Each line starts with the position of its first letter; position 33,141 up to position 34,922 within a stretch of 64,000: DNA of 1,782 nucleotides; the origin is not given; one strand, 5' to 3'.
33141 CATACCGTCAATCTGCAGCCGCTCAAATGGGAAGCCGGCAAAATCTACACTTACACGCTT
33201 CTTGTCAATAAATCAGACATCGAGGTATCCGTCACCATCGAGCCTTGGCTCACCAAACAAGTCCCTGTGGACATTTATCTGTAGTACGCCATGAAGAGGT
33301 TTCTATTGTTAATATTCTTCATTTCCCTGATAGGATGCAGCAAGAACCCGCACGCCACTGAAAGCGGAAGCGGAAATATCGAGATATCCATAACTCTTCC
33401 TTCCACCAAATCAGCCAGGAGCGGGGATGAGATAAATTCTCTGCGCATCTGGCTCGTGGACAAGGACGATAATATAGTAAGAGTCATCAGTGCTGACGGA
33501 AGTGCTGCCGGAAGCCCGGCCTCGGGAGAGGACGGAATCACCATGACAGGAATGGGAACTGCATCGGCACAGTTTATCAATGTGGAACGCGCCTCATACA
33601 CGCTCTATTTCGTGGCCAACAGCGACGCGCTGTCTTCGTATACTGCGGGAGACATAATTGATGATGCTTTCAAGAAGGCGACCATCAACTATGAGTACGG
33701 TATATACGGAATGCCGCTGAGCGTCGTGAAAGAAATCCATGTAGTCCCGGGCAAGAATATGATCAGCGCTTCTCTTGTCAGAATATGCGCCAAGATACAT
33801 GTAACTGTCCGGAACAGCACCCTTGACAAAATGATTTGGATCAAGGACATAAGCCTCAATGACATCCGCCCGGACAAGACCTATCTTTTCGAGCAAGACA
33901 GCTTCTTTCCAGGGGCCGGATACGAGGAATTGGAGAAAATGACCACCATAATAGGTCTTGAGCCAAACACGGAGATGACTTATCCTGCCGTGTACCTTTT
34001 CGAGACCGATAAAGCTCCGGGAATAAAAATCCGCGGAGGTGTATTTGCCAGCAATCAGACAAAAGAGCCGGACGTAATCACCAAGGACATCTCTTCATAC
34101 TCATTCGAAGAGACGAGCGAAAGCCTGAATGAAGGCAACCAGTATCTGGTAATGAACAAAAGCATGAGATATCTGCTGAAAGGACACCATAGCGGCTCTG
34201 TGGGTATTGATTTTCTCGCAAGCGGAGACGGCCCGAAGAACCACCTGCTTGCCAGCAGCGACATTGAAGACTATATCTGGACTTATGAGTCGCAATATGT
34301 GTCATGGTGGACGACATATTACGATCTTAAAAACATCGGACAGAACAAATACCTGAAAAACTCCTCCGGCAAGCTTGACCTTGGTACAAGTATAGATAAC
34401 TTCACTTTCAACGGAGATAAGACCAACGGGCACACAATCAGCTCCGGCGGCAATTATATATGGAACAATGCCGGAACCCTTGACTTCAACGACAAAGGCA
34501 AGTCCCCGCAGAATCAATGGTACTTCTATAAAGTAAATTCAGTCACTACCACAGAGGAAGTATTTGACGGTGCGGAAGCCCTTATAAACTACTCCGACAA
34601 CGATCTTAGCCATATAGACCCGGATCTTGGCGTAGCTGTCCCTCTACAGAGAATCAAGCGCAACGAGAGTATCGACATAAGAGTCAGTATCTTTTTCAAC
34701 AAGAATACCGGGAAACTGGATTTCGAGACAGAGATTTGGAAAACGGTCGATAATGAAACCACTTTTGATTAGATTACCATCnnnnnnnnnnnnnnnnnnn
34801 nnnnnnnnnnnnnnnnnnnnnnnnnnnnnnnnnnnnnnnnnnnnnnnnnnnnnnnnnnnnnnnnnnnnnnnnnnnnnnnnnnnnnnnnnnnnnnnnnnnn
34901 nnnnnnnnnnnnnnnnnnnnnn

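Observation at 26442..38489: Lower-GC fimbrial module ending in a 1081-aa DUF1566-tipped lipoprotein plus an orphan DUF1566 cassette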

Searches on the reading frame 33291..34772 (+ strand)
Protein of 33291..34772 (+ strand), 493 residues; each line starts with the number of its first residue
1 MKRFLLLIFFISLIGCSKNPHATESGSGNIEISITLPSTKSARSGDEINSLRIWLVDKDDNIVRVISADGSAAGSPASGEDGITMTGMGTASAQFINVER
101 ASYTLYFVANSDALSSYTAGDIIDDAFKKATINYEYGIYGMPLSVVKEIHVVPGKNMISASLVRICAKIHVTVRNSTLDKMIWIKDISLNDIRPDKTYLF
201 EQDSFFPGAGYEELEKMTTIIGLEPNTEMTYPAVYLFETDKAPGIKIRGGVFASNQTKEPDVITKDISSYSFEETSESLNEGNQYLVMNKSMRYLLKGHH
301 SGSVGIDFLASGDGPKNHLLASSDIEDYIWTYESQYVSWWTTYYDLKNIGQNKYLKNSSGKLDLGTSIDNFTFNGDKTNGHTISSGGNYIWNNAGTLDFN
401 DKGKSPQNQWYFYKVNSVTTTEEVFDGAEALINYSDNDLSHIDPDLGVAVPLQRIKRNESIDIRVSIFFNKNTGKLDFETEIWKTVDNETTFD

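Call 4: search_protein_families(library=pfam, proteins=[window:33291-34772:+], max_evalue=0.1)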
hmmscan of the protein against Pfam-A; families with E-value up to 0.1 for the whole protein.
window:33291-34772:+ (493 aa): 0 families

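Call 8: search_protein_families(library=ncbifam, proteins=[window:33291-34772:+], max_evalue=1)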
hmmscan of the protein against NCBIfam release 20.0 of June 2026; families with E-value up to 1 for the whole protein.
window:33291-34772:+ (493 aa): 0 families

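Call 64: search_solved_structures(query=window:33291-34772:+, max_evalue=10)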
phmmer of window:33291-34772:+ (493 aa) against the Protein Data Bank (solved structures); distinct sequences matched with E-value up to 10: 3.
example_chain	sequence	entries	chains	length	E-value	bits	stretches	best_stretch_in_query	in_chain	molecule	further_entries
3mpc_A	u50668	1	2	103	0.36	12.7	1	362-437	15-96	Fn3-like protein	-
8dz3_L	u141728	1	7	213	0.94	11.3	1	290-342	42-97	337 Fab light chain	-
3gfx_A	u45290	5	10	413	1.9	10.3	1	144-189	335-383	Klebsiella pneumoniae BlrP1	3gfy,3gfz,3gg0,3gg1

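Call 65: search_protein_families(library=pfam, proteins=[window:33291-34772:+], max_evalue=5)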
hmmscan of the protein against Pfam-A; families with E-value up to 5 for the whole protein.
window:33291-34772:+ (493 aa): 0 families
